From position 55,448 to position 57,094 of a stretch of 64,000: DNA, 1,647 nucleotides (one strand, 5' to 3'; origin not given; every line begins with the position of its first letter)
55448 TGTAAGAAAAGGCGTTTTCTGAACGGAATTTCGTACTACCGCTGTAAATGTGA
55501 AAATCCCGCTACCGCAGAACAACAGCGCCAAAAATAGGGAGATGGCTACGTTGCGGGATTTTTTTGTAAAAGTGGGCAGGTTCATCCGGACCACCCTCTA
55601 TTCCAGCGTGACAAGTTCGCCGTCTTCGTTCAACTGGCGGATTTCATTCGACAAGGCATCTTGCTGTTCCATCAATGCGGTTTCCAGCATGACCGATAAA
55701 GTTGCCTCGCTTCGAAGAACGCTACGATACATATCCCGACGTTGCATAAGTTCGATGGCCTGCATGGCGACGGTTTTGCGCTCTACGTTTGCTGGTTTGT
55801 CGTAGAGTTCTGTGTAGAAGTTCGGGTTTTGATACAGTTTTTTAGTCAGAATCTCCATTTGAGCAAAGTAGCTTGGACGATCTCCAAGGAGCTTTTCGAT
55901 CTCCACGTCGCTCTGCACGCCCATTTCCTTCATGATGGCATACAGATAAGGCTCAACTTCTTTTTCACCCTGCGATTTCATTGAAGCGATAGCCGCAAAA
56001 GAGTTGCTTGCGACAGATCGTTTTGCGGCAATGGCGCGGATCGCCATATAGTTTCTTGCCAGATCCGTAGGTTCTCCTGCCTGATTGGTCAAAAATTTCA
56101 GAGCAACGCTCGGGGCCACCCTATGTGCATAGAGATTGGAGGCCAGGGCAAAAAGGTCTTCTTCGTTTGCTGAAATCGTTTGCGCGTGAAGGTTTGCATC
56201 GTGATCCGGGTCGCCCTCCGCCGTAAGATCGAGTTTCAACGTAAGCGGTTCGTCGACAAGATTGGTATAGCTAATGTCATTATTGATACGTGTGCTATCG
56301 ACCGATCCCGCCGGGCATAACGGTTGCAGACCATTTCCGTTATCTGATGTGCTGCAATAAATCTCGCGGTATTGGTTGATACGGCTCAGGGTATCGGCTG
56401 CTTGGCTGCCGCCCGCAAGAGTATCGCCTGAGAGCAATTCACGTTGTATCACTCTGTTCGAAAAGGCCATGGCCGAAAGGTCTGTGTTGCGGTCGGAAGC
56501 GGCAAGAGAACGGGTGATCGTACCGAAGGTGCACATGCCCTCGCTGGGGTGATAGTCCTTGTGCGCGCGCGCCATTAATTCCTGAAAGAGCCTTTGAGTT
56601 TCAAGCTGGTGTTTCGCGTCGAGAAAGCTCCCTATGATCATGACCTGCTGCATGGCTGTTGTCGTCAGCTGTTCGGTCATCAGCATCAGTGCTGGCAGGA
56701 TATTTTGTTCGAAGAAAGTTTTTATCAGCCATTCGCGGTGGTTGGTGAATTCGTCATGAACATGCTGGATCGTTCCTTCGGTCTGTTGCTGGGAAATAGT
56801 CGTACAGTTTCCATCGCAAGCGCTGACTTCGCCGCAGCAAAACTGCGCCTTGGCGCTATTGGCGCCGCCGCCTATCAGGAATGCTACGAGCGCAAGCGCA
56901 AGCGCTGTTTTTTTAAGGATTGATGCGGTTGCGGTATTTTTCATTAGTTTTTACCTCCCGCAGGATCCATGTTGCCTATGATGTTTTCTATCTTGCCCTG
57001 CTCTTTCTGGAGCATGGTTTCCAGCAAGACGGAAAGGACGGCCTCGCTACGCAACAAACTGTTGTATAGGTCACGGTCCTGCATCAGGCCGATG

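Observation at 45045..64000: Split Dot/Icm-type (type IVB) secretion locus with hybrid gene order in an alphaproteobacterium-like chromosome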

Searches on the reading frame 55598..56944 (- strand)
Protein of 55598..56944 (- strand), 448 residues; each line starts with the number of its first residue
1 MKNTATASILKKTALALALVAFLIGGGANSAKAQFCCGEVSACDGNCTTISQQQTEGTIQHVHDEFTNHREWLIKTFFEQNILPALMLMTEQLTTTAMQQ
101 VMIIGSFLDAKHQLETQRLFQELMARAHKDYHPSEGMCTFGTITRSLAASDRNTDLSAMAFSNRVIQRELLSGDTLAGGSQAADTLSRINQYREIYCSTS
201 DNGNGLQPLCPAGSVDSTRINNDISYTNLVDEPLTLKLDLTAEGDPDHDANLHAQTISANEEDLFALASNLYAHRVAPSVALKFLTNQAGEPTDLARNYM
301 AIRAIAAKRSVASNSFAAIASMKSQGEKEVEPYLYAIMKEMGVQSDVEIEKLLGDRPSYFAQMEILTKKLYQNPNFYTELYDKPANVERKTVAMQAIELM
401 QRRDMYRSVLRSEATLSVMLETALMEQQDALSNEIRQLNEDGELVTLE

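Call 4: search_protein_families(library=pfam, proteins=[window:55598-56944:-], max_evalue=0.01)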
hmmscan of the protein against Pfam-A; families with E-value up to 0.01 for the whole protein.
window:55598-56944:- (448 aa): 0 families

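Call 9: search_protein_families(library=ncbifam, proteins=[window:55598-56944:-], max_evalue=0.01)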
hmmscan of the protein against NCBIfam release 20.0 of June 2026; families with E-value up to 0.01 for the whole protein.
window:55598-56944:- (448 aa): 0 families

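Call 14: search_solved_structures(query=window:55598-56944:-, max_evalue=1)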
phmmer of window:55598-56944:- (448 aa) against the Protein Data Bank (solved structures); distinct sequences matched with E-value up to 1: 1.
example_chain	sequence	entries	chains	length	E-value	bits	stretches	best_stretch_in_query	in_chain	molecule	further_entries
6ywe_2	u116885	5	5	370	0.091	15.1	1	250-349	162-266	mL40 | Uncharacterized protein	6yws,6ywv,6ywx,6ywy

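Call 15: find_homologous_proteins(query=window:55598-56944:-, max_evalue=0.001)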
Query window:55598-56944:- (448 aa): 1559 proteins with E <= 0.001 among 8000 candidates; the best 120 are listed.
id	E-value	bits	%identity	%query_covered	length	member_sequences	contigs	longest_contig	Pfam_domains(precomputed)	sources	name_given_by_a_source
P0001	2.9e-291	983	100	100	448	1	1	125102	-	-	-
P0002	1.1e-193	662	68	99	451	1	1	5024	-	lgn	-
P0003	5.5e-188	643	68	96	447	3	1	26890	-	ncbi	-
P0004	4.9e-187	640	67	98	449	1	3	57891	-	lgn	-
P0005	1.9e-186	638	70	92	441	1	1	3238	-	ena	-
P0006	1.0e-185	636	69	92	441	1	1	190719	-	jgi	-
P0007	3.1e-185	634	67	98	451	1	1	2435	-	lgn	-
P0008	3.6e-185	634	67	98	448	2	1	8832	-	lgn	-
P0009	5.5e-185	633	68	92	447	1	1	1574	-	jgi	jgi:hypothetical protein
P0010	2.0e-184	631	67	96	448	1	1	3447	-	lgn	-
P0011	1.5e-183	629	67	96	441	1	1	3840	-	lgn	-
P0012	2.4e-183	628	65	96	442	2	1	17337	-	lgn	-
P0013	4.3e-183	627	66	96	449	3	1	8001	-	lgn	-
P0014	8.0e-183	626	65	97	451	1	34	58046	-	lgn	-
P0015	2.0e-182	625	69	92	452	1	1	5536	-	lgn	-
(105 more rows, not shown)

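Call 16: find_encoding_contigs(protein=P0001, flank=10000, max_places=4)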
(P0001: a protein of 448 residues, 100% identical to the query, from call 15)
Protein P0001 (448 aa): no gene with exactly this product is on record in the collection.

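Call 34: find_encoding_contigs(protein=P0006, flank=10000, max_places=2)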
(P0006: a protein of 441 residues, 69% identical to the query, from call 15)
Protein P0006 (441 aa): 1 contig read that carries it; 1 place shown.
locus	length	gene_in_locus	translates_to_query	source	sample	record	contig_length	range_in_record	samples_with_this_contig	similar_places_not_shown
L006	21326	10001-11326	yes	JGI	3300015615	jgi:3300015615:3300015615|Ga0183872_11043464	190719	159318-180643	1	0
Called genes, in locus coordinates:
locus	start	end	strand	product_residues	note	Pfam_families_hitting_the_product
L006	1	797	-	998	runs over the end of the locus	-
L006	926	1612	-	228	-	-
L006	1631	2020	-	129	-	-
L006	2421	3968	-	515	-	-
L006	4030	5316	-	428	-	PF03743:TrbI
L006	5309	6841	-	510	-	PF12293:T4BSS_DotH_IcmK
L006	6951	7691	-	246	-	PF11393:T4BSS_DotI_IcmL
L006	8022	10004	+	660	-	-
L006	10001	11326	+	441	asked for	-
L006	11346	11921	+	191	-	-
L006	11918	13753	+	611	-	-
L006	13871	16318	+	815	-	PF00460:Flg_bb_rod (weak), PF22638:FlgK_D1, PF06429:Flg_bbr_C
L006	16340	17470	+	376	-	-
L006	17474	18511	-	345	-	PF07660:STN (weak)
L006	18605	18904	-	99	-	PF28014:IcmT_2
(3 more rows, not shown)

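Call 37: search_solved_structures(query=A1, max_evalue=1)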
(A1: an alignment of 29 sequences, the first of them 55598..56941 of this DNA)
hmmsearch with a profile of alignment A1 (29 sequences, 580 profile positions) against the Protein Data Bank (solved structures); distinct sequences matched with E-value up to 1: 0.

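Call 39: search_dna_similar(query=window:55598-56941:-, collection=plasmids, mode=protein, max_rows=15, max_evalue=0.01)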
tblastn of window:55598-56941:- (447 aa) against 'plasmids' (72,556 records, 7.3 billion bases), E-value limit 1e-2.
No match.

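Call 44: predict_structure(alignment_id=A1)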
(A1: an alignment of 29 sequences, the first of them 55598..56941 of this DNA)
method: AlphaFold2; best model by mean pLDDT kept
length: 447 residues; sequences in the alignment: 29
mean_pLDDT: 65.0   pTM: 0.41
mean pLDDT of the five models: 65.0, 58.0, 57.6, 55.7, 52.1
residues with pLDDT >= 90: 0; 70-90: 164; 50-70: 219; < 50: 64
segments of 3 or more residues with pLDDT < 50: 30-34, 36-38, 108-112, 124-140, 169-178, 226-230, 435-438, 440-443, 445-447
pLDDT, mean of each block of 10 residues (from residue 1): 69 83 57 47 51 74 84 83 79 68 53 53 47 41 59 65 56 44 71 83 80 77 51 58 56 61 70 63 82 78 69 67 68 71 76 70 68 60 59 62 63 66 72 54 47
secondary structure, 60 per line:
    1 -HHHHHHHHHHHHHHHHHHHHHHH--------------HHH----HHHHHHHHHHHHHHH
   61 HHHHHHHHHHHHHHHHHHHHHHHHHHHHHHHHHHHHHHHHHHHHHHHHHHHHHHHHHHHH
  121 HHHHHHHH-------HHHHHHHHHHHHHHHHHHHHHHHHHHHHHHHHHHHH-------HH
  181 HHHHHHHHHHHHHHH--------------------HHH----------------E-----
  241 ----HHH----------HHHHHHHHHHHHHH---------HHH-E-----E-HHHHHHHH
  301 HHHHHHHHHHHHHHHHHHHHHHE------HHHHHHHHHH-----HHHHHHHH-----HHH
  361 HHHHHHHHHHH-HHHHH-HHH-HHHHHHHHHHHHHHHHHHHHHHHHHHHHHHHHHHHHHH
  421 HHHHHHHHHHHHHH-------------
elements in order: H2-24 H46-128 H136-171 H179-195 H258-271 H293-322 H330-339 H345-352 H358-371 H373-377 H383-434

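Call 48: search_protein_families(library=ncbifam, proteins=[window:55598-56941:-], max_evalue=10)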
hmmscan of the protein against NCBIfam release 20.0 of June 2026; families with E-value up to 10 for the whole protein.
window:55598-56941:- (447 aa): 1 family
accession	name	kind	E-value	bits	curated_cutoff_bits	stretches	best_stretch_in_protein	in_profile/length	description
NF040942.2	hypo_ExtJ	equivalog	0.074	13.5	52.5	1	11-54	2-45/77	selenite/tellurite reduction operon protein ExtJ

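Call 49: search_protein_families(library=pfam, proteins=[window:55598-56941:-], max_evalue=10)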
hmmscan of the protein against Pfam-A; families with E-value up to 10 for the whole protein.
window:55598-56941:- (447 aa): 0 families

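Call 50: fold_search(model_id=the predicted structure, library=pdb)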
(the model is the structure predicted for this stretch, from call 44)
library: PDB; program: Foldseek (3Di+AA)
matches with E <= 10: 19; with E <= 0.001: 0
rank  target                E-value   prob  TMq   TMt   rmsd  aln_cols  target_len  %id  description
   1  9ngy_AP1              2.6e-01  0.54  0.23  0.24  13.6       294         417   15  In situ cryo-EM structure of protochannel (DotA-IcmX) of the Legionella Dot/Icm T4SS machine (released 2025-09-17)
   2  6h2x                  9.5e-01  0.07  0.11  0.13  55.6       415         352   12  MukB coiled-coil elbow from E. coli (released 2019-03-06)
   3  5lm1_A                2.9e+00  0.03  0.10  0.13  41.3       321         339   13  Crystal Structure of HD-PTP phosphatase in complex with UBAP1 (released 2016-11-30)
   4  9go6_R                3.3e+00  0.02  0.11  0.14  38.3       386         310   12  Salmonella hook-filament junction complex (released 2025-04-09)
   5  9sob_A16              3.5e+00  0.01  0.08  0.06  47.1       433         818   12  Structural Model of the Nuclear Pore Complex in Arabidopsis thaliana (released 2025-11-05)
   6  9go6_S                4.6e+00  0.02  0.12  0.16  27.4       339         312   12  Salmonella hook-filament junction complex (released 2025-04-09)
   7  8iyj_D2               4.6e+00  0.02  0.09  0.09  52.6       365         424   16  Cryo-EM structure of the 48-nm repeat doublet microtubule from mouse sperm (released 2023-07-05)
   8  2ch7_A                5.9e+00  0.03  0.10  0.14  53.7       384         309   14  Crystal structure of the cytoplasmic domain of a bacterial chemoreceptor from Thermotoga maritima (released 2006-04-18)
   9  7ung_D2               5.9e+00  0.02  0.10  0.10  52.1       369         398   14  48-nm repeat of the human respiratory doublet microtubule (released 2022-10-05)
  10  8to0_Ag               6.6e+00  0.01  0.09  0.09  60.5       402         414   15  48-nm repeating structure of doublets from mouse sperm flagella (released 2023-11-01)
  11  5ca8                  7.0e+00  0.01  0.09  0.07  31.5       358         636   13  Structures of the yeast dynamin-like GTPase Sey1p in complex with GDP (released 2015-09-16)
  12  9go6_V                7.7e+00  0.02  0.14  0.18  38.7       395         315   13  Salmonella hook-filament junction complex (released 2025-04-09)
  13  3m63_A                7.7e+00  0.01  0.10  0.05  21.3       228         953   14  Crystal structure of Ufd2 in complex with the ubiquitin-like (UBL) domain of Dsk2 (released 2010-04-28)
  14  9go6_L                8.6e+00  0.01  0.12  0.15  25.0       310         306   12  Salmonella hook-filament junction complex (released 2025-04-09)
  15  8glv_Fm               8.6e+00  0.01  0.10  0.02  50.3       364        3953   15  96-nm repeat unit of doublet microtubules from Chlamydomonas reinhardtii flagella (released 2023-05-31)
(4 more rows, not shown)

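Call 60: find_related_loci(query=A1, collection=genome_contigs, flank=10000)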
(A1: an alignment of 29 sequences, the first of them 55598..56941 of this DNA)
Query A1 (447 aa) in genome_contigs; peptide patterns used: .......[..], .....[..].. (x = any residue, [..] = any of these).
256 stretches matched a pattern; 229 encode a relative of the query (tblastn E <= 1e-3); the best 80 are kept; 75 distinct loci.
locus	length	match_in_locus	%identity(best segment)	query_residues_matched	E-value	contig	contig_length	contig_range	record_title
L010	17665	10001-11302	68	15-446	0e+0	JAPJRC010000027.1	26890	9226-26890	MAG: Micavibrio sp. isolate RAGGC_304 NODE_290_length_26890_cov_8.760984, whole genome shotgun sequence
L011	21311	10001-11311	63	11-446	0e+0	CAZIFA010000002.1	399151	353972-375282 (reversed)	MAG TPA_asm: uncultured Micavibrio sp. isolate SRP302895_co1_47 genome assembly, contig: NODE_28_length_399151_cov_13.20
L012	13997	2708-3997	62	13-440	0e+0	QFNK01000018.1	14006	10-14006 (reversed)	MAG: Micavibrio aeruginosavorus isolate S2_018_000_R2_104 S2_018_000_R2_scaffold_3556, whole genome shotgun sequence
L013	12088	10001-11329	61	5-446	0e+0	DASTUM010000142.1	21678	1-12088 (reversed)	MAG TPA_asm: Micavibrio sp. isolate SMAG_U2332 k141_1482929, whole genome shotgun sequence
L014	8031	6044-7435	58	8-446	0e+0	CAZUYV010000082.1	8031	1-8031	MAG TPA_asm: uncultured Micavibrio sp. isolate SRP193066_co1_69 genome assembly, contig: NODE_7870_length_8031_cov_6.841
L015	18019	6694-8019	60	8-446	2e-180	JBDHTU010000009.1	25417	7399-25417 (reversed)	MAG: Micavibrio sp. isolate AS-MESO-OLR.377 NODE_5716_length_25417_cov_100.932715, whole genome shotgun sequence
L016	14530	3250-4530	63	36-447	1e-179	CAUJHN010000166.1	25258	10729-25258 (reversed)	MAG: Pseudomonadota bacterium isolate KLAP117 genome assembly, contig: KLAP117_209815, whole genome shotgun sequence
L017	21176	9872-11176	61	5-446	9e-178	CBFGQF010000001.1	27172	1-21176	MAG TPA_asm: uncultured Alphaproteobacteria bacterium isolate SRR14536361_binner13_Refined_63 genome assembly, contig: E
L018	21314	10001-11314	60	8-446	4e-175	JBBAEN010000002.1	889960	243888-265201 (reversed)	MAG: Micavibrio sp. isolate SO_2017_LW2_157 scaffold_2_c1_LW138R_2017, whole genome shotgun sequence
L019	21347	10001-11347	59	1-442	5e-175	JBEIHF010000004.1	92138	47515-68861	MAG: Micavibrio sp. isolate Sample-102-S76-bin-190 Sample_102_S76-bin_190-k141_2628837, whole genome shotgun sequence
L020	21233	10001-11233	61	40-446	1e-170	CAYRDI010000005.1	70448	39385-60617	MAG TPA_asm: uncultured Micavibrio sp. isolate SRP257259_co1_112 genome assembly, contig: NODE_350_length_70448_cov_6.30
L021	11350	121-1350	61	35-446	2e-164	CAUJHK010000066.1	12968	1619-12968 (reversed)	MAG: Pseudomonadota bacterium isolate KLAP2 genome assembly, contig: KLAP2_603050, whole genome shotgun sequence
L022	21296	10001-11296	60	12-446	1e-167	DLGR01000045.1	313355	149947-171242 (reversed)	MAG TPA_asm: Micavibrio sp. UBA7689 UBA7689_contig_1392, whole genome shotgun sequence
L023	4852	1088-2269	60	35-435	1e-161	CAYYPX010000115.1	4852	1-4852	MAG TPA_asm: uncultured Micavibrio sp. isolate SRP199154_co2_59 genome assembly, contig: NODE_14332_length_4852_cov_8.32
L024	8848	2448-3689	54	7-434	1e-142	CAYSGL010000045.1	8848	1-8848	MAG TPA_asm: uncultured Pseudobdellovibrionaceae bacterium isolate SRP304446_co1_7 genome assembly, contig: NODE_5641_le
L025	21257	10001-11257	53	7-434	6e-139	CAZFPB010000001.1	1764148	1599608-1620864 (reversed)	MAG TPA_asm: uncultured Pseudobdellovibrionaceae bacterium isolate SRP193066_co1_107 genome assembly, contig: NODE_1_len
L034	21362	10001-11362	47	14-446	1e-128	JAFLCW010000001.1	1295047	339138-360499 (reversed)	MAG: Alphaproteobacteria bacterium isolate UWPOB_MICAV1 gnl_X_PMOKLDCO_1, whole genome shotgun sequence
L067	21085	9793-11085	43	12-437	3e-109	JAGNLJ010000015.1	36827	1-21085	MAG: Alphaproteobacteria bacterium isolate Go_SlAct_bin_278 Go_SlAct_3481_length_36827_cov_7.278202, whole genome shotgu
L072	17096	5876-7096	47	14-437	2e-108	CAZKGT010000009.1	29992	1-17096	MAG TPA_asm: uncultured Pseudobdellovibrionaceae bacterium isolate SRP141376_co3_54 genome assembly, contig: NODE_4003_l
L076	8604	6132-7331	46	36-438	7e-108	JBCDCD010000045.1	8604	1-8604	MAG: Pseudomonadota bacterium isolate P01_F01_bin.99 k141_1312321_length_8604_cov_9.0000, whole genome shotgun sequence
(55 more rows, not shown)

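Call 75: search_protein_representatives(alignment_id=A1)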
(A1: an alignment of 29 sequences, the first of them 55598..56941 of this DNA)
Query: 29 sequences, 580 profile positions. Proteins with E-value up to 0.001 (for the whole library): 1205; up to 1e-10: 985; up to 1e-30: 812. The best 150 are listed.
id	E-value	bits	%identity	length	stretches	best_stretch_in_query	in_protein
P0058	1.5e-223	760.2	-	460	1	142-573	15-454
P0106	2.5e-210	716.6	-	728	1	1-572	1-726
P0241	8.0e-192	655.5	-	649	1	8-576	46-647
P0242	1.0e-190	651.8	-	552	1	174-566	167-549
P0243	4.1e-190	649.9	-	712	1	150-570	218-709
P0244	3.2e-189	646.9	-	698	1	19-571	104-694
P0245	2.0e-184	631.1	-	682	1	167-571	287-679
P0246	7.3e-184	629.2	-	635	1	155-565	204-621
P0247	1.4e-183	628.3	-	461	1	139-573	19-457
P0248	1.3e-181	621.9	-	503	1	174-570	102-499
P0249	1.3e-181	621.8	-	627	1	175-571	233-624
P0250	9.7e-181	618.9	-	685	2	180-377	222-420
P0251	5.2e-177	606.6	-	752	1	176-569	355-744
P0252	1.6e-176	605.0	-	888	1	15-574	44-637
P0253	9.2e-176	602.5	-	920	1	89-572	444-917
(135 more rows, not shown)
